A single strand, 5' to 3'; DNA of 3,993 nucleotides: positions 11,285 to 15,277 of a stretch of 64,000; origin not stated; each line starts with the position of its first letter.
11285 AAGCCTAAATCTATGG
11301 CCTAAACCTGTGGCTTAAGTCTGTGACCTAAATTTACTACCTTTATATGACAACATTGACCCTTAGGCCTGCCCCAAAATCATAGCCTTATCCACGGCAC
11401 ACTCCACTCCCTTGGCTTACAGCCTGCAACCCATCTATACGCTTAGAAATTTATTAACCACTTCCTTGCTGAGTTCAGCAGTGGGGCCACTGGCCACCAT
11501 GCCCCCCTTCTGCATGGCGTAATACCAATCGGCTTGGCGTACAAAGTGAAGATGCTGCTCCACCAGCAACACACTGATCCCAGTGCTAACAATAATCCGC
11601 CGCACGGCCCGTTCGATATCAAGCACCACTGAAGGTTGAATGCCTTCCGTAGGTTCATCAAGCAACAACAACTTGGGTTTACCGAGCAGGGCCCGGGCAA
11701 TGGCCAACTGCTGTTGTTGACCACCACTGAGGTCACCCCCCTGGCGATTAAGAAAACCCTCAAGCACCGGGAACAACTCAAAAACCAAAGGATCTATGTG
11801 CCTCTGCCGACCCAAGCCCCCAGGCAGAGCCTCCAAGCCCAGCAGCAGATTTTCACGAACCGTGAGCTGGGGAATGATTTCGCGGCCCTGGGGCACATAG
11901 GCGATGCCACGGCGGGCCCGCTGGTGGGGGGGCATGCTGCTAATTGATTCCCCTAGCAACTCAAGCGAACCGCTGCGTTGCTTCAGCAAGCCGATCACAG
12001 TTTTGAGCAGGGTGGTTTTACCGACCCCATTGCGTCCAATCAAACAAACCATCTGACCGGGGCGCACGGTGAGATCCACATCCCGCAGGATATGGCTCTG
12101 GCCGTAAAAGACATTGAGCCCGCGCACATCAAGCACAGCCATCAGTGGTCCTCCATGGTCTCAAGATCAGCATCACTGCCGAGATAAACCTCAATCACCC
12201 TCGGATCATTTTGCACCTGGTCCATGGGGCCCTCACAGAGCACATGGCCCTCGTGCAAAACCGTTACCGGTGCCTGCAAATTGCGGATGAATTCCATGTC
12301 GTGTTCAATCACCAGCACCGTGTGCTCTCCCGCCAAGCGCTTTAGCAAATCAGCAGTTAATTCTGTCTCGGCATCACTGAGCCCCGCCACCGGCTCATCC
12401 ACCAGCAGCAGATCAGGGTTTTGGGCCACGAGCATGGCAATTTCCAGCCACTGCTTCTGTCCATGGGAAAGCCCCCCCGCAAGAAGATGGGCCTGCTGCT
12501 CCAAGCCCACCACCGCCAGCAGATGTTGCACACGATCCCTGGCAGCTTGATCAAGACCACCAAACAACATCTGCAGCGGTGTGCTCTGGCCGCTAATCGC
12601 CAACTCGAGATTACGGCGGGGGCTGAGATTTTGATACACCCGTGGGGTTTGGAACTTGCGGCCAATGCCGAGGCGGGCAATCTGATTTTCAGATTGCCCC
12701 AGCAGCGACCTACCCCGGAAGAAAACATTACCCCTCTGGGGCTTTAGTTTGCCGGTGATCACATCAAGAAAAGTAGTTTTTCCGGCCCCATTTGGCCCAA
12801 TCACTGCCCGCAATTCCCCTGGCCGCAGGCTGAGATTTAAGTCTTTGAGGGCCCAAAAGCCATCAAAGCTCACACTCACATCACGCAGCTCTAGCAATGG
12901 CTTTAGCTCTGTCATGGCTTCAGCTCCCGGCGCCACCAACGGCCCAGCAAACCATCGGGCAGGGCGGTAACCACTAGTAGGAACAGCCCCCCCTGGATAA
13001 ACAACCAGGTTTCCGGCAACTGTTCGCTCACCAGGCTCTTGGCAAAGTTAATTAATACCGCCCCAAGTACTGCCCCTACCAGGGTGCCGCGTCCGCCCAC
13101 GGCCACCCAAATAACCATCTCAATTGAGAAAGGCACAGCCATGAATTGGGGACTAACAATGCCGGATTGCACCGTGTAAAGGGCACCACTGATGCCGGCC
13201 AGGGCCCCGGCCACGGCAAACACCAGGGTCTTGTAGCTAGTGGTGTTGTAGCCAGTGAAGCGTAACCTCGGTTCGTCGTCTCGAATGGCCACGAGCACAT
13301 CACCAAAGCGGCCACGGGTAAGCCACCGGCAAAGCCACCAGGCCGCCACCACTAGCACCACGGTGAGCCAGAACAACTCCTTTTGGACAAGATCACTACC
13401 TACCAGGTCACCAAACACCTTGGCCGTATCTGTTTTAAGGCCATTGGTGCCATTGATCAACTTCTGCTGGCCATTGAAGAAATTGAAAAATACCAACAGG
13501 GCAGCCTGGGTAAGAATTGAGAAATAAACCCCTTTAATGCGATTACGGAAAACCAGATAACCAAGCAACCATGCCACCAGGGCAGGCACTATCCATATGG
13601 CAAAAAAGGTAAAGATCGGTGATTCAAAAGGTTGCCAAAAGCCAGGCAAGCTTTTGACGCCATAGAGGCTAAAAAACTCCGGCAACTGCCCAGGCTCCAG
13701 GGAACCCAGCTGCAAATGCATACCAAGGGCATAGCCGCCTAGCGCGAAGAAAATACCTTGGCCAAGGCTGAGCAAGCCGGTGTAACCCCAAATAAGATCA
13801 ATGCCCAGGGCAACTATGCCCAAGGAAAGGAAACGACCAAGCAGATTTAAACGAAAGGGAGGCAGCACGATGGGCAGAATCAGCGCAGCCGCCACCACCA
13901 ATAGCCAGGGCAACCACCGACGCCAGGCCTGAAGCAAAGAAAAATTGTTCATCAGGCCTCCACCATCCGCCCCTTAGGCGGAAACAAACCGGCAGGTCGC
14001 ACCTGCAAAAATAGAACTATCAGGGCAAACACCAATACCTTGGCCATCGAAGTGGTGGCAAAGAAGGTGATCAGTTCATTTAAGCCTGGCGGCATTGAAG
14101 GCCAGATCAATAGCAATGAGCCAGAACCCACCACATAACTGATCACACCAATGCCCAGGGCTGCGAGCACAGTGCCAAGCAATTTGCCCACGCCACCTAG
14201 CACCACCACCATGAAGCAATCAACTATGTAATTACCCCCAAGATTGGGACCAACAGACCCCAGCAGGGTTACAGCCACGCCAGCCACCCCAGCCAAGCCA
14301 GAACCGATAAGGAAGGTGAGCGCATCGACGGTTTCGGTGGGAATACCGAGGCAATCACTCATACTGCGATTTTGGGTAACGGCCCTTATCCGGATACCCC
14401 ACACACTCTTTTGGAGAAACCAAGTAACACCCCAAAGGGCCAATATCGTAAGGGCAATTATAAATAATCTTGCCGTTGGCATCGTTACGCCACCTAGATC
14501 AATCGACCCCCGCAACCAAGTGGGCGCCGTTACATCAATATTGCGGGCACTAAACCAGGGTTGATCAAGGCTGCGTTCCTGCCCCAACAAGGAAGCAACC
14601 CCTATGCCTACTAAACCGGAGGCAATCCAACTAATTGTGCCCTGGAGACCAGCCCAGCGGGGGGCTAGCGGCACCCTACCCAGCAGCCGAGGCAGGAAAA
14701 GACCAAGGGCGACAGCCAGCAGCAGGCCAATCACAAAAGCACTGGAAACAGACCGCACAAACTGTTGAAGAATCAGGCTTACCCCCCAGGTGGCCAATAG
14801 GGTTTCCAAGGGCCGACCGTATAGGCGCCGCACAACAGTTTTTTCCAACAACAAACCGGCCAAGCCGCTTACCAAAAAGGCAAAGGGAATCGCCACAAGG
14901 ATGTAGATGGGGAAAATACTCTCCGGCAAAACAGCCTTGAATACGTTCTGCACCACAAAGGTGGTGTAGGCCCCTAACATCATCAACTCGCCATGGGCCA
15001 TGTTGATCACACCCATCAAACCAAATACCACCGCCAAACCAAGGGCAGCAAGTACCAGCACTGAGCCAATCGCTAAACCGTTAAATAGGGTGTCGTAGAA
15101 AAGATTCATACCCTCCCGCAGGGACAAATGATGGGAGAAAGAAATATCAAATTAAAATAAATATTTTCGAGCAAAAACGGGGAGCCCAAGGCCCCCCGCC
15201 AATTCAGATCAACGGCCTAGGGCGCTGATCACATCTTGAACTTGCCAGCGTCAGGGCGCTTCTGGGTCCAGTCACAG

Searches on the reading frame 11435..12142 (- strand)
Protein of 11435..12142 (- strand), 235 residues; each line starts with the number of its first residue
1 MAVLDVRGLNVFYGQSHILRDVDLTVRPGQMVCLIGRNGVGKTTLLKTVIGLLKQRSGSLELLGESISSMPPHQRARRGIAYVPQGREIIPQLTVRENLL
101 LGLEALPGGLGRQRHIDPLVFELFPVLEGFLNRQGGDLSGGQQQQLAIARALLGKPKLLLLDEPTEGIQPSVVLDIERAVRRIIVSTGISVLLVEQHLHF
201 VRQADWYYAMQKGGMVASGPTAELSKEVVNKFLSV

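Call 34: search_protein_families(library=pfam, proteins=[window:11435-12142:-], max_evalue=0.0001)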
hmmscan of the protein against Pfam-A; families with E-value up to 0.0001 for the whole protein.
window:11435-12142:- (235 aa): 2 families
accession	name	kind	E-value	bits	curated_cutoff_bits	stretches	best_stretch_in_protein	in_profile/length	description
PF00005.33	ABC_tran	-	8.4e-34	117.5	25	1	19-165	1-136/137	ABC transporter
PF13304.12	AAA_21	-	6.9e-08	33.3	27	0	32-49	2-19/304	AAA domain, putative AbiEii toxin, Type IV TA system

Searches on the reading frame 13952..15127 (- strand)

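Call 34: search_protein_families(library=pfam, proteins=[window:13952-15127:-], max_evalue=0.0001)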
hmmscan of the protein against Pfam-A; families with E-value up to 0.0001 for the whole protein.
window:13952-15127:- (391 aa): 1 family
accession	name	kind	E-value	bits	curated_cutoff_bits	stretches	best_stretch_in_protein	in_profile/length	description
PF02653.21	BPD_transp_2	-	5.4e-41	140.9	26.8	2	117-374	45-269/269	Branched-chain amino acid transport system / permease component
